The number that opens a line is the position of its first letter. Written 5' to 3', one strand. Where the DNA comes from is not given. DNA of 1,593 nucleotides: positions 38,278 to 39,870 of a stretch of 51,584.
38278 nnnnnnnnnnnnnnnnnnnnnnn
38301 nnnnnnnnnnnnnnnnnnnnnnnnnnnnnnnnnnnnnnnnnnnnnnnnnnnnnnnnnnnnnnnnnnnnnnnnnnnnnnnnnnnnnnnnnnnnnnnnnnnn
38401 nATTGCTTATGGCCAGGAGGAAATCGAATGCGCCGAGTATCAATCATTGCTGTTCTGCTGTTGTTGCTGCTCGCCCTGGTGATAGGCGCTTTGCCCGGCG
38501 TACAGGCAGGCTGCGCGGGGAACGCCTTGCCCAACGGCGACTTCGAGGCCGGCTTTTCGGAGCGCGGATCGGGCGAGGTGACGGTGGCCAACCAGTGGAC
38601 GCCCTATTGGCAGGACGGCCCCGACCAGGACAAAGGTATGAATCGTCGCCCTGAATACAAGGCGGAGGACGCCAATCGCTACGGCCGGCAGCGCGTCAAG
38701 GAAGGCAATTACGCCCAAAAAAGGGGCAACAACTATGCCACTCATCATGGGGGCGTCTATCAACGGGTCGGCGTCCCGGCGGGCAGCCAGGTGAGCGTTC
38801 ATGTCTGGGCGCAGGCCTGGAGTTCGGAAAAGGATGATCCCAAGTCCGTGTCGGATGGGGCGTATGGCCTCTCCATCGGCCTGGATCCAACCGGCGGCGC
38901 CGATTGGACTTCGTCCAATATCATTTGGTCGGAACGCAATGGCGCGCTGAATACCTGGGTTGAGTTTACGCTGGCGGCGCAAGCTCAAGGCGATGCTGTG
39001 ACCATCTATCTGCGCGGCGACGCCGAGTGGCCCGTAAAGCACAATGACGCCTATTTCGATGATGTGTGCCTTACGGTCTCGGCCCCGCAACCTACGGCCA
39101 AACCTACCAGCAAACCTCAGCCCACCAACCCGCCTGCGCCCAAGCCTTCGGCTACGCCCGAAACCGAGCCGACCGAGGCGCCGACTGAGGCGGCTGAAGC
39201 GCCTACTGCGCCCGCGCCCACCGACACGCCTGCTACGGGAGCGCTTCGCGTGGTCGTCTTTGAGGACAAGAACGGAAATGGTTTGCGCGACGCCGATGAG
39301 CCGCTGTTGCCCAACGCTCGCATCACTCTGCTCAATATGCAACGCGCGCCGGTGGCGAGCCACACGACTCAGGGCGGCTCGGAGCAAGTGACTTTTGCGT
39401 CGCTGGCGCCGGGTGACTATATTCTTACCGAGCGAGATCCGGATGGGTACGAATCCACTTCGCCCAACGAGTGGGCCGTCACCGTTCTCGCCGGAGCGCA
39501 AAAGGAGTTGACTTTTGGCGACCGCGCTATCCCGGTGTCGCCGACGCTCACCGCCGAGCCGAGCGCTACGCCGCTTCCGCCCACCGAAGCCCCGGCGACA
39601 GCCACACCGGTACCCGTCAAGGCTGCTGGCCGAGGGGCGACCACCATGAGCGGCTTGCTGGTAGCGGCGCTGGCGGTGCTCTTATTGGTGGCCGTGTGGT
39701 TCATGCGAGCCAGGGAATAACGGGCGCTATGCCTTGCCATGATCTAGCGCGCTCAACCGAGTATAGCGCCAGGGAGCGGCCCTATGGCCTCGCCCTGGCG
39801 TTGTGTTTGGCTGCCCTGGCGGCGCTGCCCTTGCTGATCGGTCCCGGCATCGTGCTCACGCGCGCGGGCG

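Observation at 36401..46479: Glycosylation island: three different GT-C families plus a GT4 wrapped around a secreted Pro/Thr-linker protein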

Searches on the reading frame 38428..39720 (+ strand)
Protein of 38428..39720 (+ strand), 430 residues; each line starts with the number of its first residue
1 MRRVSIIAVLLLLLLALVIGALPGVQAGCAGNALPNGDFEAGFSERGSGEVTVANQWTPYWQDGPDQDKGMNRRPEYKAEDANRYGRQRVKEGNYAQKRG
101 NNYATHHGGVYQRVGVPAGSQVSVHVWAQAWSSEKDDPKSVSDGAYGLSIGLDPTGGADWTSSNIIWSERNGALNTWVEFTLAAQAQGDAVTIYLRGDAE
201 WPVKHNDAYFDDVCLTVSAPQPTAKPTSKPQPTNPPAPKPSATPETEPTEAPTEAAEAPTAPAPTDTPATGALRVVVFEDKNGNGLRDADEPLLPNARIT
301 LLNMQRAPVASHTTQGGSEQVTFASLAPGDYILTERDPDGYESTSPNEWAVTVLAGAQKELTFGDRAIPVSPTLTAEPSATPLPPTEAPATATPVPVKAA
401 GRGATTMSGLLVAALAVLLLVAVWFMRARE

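Call 3: search_protein_families(library=pfam, proteins=[window:38428-39720:+], max_evalue=0.01)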
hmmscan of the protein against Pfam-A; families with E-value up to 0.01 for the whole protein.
window:38428-39720:+ (430 aa): 4 families
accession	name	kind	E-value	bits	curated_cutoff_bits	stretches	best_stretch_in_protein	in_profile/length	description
PF17210.9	SdrD_B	-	4.7e-09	36.9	29.7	1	276-347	6-76/112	SdrD B-like domain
PF17802.7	SpaA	-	1.4e-05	25.6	23.1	1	293-363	15-87/91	Prealbumin-like fold domain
PF13620.12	CarboxypepD_reg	-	0.00067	20.4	32.3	0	287-363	7-79/82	Carboxypeptidase regulatory-like domain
PF19403.5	SpaA_2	-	0.0012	19.8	25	1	266-351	1-74/96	Prealbumin-like fold domain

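Call 4: search_protein_families(library=ncbifam, proteins=[window:38428-39720:+], max_evalue=0.01)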
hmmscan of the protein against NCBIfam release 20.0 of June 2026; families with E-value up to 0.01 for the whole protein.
window:38428-39720:+ (430 aa): 1 family
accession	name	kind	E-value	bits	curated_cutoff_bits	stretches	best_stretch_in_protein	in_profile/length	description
NF052345.1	S_layer_anammox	exception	0.00086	16.8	1400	1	237-391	1287-1418/1596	Kustd1514 family S-layer glycoprotein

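Call 6: find_encoding_contigs(protein=window:38428-39720:+, flank=10000, max_places=6)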
Protein window:38428-39720:+ (430 aa): no gene with exactly this product is on record in the collection.

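Call 7: find_homologous_proteins(query=window:38428-39720:+, max_evalue=0.001)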
Query window:38428-39720:+ (430 aa): 59 proteins with E <= 0.001 among 8000 candidates.
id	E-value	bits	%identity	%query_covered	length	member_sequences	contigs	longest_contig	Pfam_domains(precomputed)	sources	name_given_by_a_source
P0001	2.7e-284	961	100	100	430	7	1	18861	PF17802.8,PF17210.10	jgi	-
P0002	2.5e-247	839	85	100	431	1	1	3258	PF17802.8,PF17210.10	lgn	-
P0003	1.4e-140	487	54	92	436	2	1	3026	PF17210.10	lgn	-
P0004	1.6e-138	480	53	93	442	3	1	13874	PF17210.10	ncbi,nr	ncbi:MAG: hypothetical protein J7M05_05940 [Anaerolineae bacterium]|nr:hypothetical protein [Anaerol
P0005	2.3e-133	463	51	94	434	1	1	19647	PF13620.13,PF17210.10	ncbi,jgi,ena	-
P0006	1.7e-132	461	51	97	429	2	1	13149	PF17802.8,PF13620.13,PF17210.10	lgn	-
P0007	3.6e-130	453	50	99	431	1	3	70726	PF17802.8,PF17210.10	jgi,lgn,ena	-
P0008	4.1e-130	453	51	99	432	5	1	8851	PF17802.8,PF17210.10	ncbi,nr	ncbi:MAG: hypothetical protein JXA74_03680 [Anaerolineae bacterium]|nr:hypothetical protein [Anaerol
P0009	1.1e-129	451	46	94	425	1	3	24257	PF17210.10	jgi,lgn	jgi:hypothetical protein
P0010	1.3e-128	448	51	99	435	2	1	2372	PF17210.10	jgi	-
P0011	1.6e-128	448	54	83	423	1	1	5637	PF17210.10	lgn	-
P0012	1.9e-128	447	51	100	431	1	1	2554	PF17802.8,PF13620.13,PF17210.10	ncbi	-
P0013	3.7e-128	446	49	100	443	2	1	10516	PF17802.8,PF17210.10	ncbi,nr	ncbi:MAG: hypothetical protein H5T69_06425 [Chloroflexi bacterium]|nr:hypothetical protein [Chlorofl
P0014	1.8e-127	444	49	96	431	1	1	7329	PF17210.10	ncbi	ncbi:MAG: SdrD B-like domain-containing protein [Chloroflexota bacterium]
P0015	5.9e-126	439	46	95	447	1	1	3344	PF17210.10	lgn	-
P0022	1.4e-122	428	47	85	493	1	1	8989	PF01476.27,PF17802.8,PF17210.10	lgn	-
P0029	8.4e-118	412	44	94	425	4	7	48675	PF17210.10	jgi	jgi:cell division septation protein DedD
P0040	2.1e-101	358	45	96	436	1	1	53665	PF17210.10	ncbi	-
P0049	3.7e-31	127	28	96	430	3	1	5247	PF17210.10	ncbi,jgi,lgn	-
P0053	9.0e-25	106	33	60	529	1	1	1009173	PF23446.2,PF01476.27,PF23462.2,PF23473.2,PF23472.2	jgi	jgi:LysM repeat protein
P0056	5.3e-19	87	28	90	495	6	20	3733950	PF23446.2,PF01476.27,PF23473.2,PF23472.2,PF23577.2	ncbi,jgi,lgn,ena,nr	ncbi:MAG: LysM peptidoglycan-binding domain-containing protein [Anaerolineae bacterium]|nr:LysM pept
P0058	3.0e-7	48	31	57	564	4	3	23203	PF07705.18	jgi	jgi:hypothetical protein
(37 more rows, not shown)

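Call 8: find_encoding_contigs(protein=P0007, flank=10000, max_places=2)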
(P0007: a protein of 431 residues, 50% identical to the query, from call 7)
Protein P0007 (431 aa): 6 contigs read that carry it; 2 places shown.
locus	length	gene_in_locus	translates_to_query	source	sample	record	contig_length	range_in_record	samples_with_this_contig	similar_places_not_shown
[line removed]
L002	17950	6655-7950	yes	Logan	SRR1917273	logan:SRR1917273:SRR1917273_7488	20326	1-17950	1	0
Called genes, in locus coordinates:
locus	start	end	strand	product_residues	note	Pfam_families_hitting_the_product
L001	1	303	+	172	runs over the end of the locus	PF01625:PMSR, PF20939:MsrA_helical (weak)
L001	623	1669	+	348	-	PF01408:GFO_IDH_MocA, PF22725:GFO_IDH_MocA_C3, PF02894:GFO_IDH_MocA_C (weak)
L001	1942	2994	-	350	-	PF03747:ADP_ribosyl_GH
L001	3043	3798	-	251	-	PF13191:AAA_16 (weak), PF00005:ABC_tran, PF13304:AAA_21 (faint)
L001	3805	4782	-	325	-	PF13379:NMT1_2 (weak), PF09084:NMT1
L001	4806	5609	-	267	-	PF00528:BPD_transp_1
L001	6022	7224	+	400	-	PF02746:MR_MLE_N, PF13378:MR_MLE_C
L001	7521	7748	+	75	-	-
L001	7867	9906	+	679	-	PF13231:PMT_2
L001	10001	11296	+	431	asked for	PF17210:SdrD_B (weak), PF17802:SpaA (weak)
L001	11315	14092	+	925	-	PF10131:PTPS_related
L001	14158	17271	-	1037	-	PF11028:TMEM260_N, PF13231:PMT_2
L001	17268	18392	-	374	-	PF13439:Glyco_transf_4, PF20706:GT4-conflict, PF00534:Glycos_transf_1, PF13692:Glyco_trans_1_4, PF13524:Glyco_trans_1_2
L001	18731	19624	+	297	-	PF10882:bPH_5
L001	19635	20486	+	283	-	PF01940:DUF92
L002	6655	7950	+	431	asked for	PF17210:SdrD_B (weak), PF17802:SpaA (weak)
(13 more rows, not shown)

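Call 9: find_encoding_contigs(protein=P0029, flank=10000, max_places=2)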
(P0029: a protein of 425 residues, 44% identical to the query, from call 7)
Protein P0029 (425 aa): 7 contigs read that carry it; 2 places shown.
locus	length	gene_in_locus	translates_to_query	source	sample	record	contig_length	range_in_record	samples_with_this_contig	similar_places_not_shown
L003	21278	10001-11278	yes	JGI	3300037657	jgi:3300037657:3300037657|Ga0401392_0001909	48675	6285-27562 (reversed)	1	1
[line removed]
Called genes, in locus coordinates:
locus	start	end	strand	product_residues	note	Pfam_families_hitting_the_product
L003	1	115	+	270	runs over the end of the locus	-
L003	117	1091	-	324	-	-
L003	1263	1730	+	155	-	PF01590:GAF, PF13185:GAF_2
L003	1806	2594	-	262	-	PF04402:SIMPL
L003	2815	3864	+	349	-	PF01261:AP_endonuc_2, PF03786:UxuA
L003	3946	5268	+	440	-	-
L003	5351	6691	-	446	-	PF00724:Oxidored_FMN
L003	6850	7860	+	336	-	-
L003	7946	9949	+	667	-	PF13231:PMT_2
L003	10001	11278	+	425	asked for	PF17210:SdrD_B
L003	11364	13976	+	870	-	PF10131:PTPS_related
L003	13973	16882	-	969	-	PF11028:TMEM260_N, PF13231:PMT_2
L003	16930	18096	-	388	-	PF13439:Glyco_transf_4, PF20706:GT4-conflict, PF00534:Glycos_transf_1, PF13692:Glyco_trans_1_4, PF13524:Glyco_trans_1_2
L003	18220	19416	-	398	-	PF01041:DegT_DnrJ_EryC1, PF00155:Aminotran_1_2, PF01212:Beta_elim_lyase (weak)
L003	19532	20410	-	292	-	PF02574:S-methyl_trans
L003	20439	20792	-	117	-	-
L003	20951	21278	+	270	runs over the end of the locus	PF08282:Hydrolase_3, PF05116:S6PP (weak)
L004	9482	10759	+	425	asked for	PF17210:SdrD_B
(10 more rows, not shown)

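Call 10: find_encoding_contigs(protein=P0040, flank=10000, max_places=2)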
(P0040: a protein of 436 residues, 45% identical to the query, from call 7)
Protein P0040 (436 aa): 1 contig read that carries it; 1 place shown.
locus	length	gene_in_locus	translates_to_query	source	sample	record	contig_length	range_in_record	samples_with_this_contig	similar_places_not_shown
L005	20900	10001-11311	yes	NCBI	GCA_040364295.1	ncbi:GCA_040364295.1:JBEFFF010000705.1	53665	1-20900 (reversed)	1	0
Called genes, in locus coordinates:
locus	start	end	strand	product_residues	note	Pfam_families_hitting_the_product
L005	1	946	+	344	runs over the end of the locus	PF08240:ADH_N, PF16912:Glu_dehyd_C (weak), PF00107:ADH_zinc_N, PF13602:ADH_zinc_N_2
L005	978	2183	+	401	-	PF00144:Beta-lactamase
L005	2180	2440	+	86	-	-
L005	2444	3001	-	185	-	PF01035:DNA_binding_1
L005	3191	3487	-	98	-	PF00076:RRM_1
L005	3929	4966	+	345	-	PF00037:Fer4 (faint), PF14697:Fer4_21 (weak), PF12838:Fer4_7 (weak), PF12837:Fer4_6 (weak)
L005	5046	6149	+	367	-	PF02746:MR_MLE_N, PF13378:MR_MLE_C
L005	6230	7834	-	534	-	PF01301:Glyco_hydro_35 (faint), PF02449:Glyco_hydro_42, PF18120:DUF5597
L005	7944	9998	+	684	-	PF13231:PMT_2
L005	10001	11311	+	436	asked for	PF17210:SdrD_B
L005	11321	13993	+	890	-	PF10131:PTPS_related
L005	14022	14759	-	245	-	-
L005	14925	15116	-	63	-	-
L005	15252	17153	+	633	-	PF02730:AFOR_N, PF01314:AFOR_C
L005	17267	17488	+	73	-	-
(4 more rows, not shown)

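Call 14: search_protein_families(library=pfam, proteins=[P0053, P0056, P0049, P0058, P0022], max_evalue=0.001)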
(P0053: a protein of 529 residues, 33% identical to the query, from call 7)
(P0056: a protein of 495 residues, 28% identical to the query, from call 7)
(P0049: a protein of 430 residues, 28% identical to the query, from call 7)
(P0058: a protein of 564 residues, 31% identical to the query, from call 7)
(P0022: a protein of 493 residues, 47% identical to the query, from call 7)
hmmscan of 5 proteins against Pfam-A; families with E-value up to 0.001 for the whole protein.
P0053 (529 aa): 6 families
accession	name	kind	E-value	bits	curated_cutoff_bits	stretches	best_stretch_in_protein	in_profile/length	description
PF01476.26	LysM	-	5.3e-47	158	20.9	3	414-457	1-43/43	LysM domain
PF23473.1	LysM3_LYK4_5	-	1.9e-16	60.3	29.3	2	485-522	4-40/48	LYK4/5 LysM3 domain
PF23446.1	LysM1_NFP_LYK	-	7.9e-09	36.7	36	0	414-457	8-54/60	NFP/LYK LysM1 domain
PF23462.1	LysM3_NFP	-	1.4e-08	35.6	28.1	0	414-445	5-36/48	NFP LysM3 domain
PF23472.1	LysM2_CERK1_LYK3_4_5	-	7.4e-07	29.4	27.4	0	412-457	6-54/56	LYK3/4/5 LysM2 domain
PF23577.1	LysM_RLK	-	2.6e-05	24.6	27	0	485-512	2-29/44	LysM domain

P0056 (495 aa): 6 families
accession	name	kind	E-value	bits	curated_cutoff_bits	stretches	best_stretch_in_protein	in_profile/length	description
PF01476.26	LysM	-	8.2e-51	170.1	20.9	3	379-422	1-43/43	LysM domain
PF23473.1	LysM3_LYK4_5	-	2.8e-13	50.1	29.3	2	295-331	5-40/48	LYK4/5 LysM3 domain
PF23472.1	LysM2_CERK1_LYK3_4_5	-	1.3e-08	35.1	27.4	0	378-422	7-54/56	LYK3/4/5 LysM2 domain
PF23446.1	LysM1_NFP_LYK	-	1.2e-06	29.7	36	0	302-339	17-55/60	NFP/LYK LysM1 domain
PF23577.1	LysM_RLK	-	1.7e-05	25.2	27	0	453-477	5-29/44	LysM domain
PF23462.1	LysM3_NFP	-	0.00028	21.8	28.1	0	298-322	8-32/48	NFP LysM3 domain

P0049 (430 aa): 2 families
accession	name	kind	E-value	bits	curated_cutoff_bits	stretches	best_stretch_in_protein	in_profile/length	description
PF17210.9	SdrD_B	-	6e-06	26.9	29.7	1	276-346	8-78/112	SdrD B-like domain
PF02018.23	CBM_4_9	-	0.00011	23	25.9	0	86-128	33-76/136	Carbohydrate binding domain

P0058 (564 aa): 1 family
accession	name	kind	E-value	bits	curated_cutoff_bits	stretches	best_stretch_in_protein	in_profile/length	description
PF07705.17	CARDB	-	1e-08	35.7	22.7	1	109-213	2-100/101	CARDB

P0022 (493 aa): 4 families
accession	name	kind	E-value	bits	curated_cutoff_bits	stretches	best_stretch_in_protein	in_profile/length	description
PF01476.26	LysM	-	9.5e-12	45.1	20.9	1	267-310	1-43/43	LysM domain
PF17210.9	SdrD_B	-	2.3e-10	41.1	29.7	1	338-408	7-76/112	SdrD B-like domain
PF17802.7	SpaA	-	1e-06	29.3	23.1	1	354-415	15-77/91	Prealbumin-like fold domain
PF13620.12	CarboxypepD_reg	-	0.00093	19.9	32.3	0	354-415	13-72/82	Carboxypeptidase regulatory-like domain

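Call 18: search_solved_structures(query=window:38428-39720:+, max_evalue=1)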
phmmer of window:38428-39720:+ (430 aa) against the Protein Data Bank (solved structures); distinct sequences matched with E-value up to 1: 5.
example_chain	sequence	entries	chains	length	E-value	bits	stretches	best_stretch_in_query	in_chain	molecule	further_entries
10ps_A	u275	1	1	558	0.00053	22.3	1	276-345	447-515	Serine-aspartate repeat-containing protein D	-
3txa_A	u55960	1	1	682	0.0092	18.2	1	297-354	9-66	Cell wall surface anchor family protein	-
2ww8_A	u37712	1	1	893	0.026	16.7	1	263-355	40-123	CELL WALL SURFACE ANCHOR FAMILY PROTEIN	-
4i84_A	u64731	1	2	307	0.18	13.9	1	51-112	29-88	Heme/hemopexin-binding protein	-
4rm6_A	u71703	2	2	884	0.92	11.6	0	51-112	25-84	Heme/hemopexin-binding protein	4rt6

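Call 26: find_related_loci(query=A1, collection=genome_contigs, flank=10000)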
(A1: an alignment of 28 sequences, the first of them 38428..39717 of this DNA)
Query A1 (430 aa) in genome_contigs; peptide patterns used: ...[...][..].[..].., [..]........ (x = any residue, [..] = any of these).
599 stretches matched a pattern (row limit reached: there are more); 547 encode a relative of the query (tblastn E <= 1e-3); the best 80 are kept; 80 distinct loci.
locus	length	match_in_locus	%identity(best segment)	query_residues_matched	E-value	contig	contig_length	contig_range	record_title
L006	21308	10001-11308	50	1-429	3e-131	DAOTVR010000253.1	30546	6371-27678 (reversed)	MAG TPA_asm: Anaerolineae bacterium isolate H111_70 k127_1302448, whole genome shotgun sequence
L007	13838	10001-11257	52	2-412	9e-126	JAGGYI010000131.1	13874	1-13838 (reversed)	MAG: Anaerolineae bacterium isolate AUK174 PB_MBMC_128_c_000000000267, whole genome shotgun sequence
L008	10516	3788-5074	49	2-429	2e-121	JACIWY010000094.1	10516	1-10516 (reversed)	MAG: Chloroflexota bacterium isolate MAG-38 Chloroflexota_C3_bin14_Scaffold_94, whole genome shotgun sequence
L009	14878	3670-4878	51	27-429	9e-120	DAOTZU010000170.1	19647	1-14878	MAG TPA_asm: Anaerolineae bacterium isolate H6_558 k131_429740, whole genome shotgun sequence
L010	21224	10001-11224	49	23-429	1e-116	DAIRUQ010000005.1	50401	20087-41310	MAG TPA_asm: Chloroflexota bacterium isolate CTOTU19826 NODE_593_length_50401_cov_7.663528, whole genome shotgun sequenc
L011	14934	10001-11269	49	3-429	1e-116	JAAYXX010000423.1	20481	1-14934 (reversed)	MAG: Chloroflexota bacterium isolate AS06rmzACSIP_190 484410_AS06, whole genome shotgun sequence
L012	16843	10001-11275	47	2-427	2e-113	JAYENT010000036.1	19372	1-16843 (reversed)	MAG: Chloroflexota bacterium isolate MAG048 MAG048_36, whole genome shotgun sequence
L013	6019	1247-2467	50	2-410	3e-111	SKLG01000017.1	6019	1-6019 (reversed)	MAG: Anaerolineae bacterium isolate CSSed162cmA_203 CSSed16-2cmA-63732, whole genome shotgun sequence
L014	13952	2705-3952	47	6-429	4e-109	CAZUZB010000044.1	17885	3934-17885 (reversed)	MAG TPA_asm: uncultured Anaerolineales bacterium isolate SRP241326_co4_227 genome assembly, contig: NODE_4169_length_178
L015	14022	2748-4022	46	2-429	2e-108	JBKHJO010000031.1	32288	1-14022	MAG: Anaerolineales bacterium isolate D4M11_9 NODE_595_length_32288_cov_22.961654, whole genome shotgun sequence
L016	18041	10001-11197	48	25-429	6e-106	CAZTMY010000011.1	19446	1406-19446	MAG TPA_asm: uncultured Anaerolineales bacterium isolate binchicken_co19_534 genome assembly, contig: NODE_4407_length_1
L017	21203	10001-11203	46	1-410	6e-105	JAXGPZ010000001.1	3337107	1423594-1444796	MAG: Anaerolineae bacterium isolate AnMBR.bin314 bin314_1, whole genome shotgun sequence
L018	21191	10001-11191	48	23-429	2e-104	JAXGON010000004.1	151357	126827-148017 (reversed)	MAG: Anaerolineae bacterium isolate AnMBR.bin280 bin280_4, whole genome shotgun sequence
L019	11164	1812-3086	47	1-430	5e-104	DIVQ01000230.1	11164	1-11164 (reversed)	MAG TPA_asm: Anaerolineales bacterium UBA6128 UBA6128_contig_17878, whole genome shotgun sequence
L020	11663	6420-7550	49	6-383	1e-103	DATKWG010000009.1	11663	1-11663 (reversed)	MAG TPA_asm: Anaerolineae bacterium isolate SMAG_U14156 k141_349197, whole genome shotgun sequence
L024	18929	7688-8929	43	1-429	2e-90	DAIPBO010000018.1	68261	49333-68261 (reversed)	MAG TPA_asm: Chloroflexota bacterium isolate CTOTU19791 NODE_344_length_68261_cov_7.561036, whole genome shotgun sequenc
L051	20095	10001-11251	35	1-427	1e-51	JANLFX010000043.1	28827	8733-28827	MAG: Anaerolineae bacterium isolate A05DMB24 NODE_43_length_28827_cov_11.095266, whole genome shotgun sequence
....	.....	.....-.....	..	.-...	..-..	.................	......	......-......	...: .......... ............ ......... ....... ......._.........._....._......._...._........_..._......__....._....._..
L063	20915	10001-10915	33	1-275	2e-36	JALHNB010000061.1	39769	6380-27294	MAG: Anaerolineae bacterium isolate Bin_50_3 c_000000004740, whole genome shotgun sequence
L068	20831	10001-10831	35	1-269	2e-34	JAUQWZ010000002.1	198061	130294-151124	MAG: Aggregatilineales bacterium isolate BIN16 contig_12000, whole genome shotgun sequence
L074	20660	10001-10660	37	3-224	1e-33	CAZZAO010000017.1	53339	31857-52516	MAG TPA_asm: uncultured Anaerolineaceae bacterium isolate SRP263991_co5_127 genome assembly, contig: NODE_1338_length_53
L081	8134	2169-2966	33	1-269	1e-32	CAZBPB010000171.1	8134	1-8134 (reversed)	MAG TPA_asm: uncultured Pleurocapsa sp. isolate binchicken_co179_53 genome assembly, contig: NODE_15578_length_8134_cov_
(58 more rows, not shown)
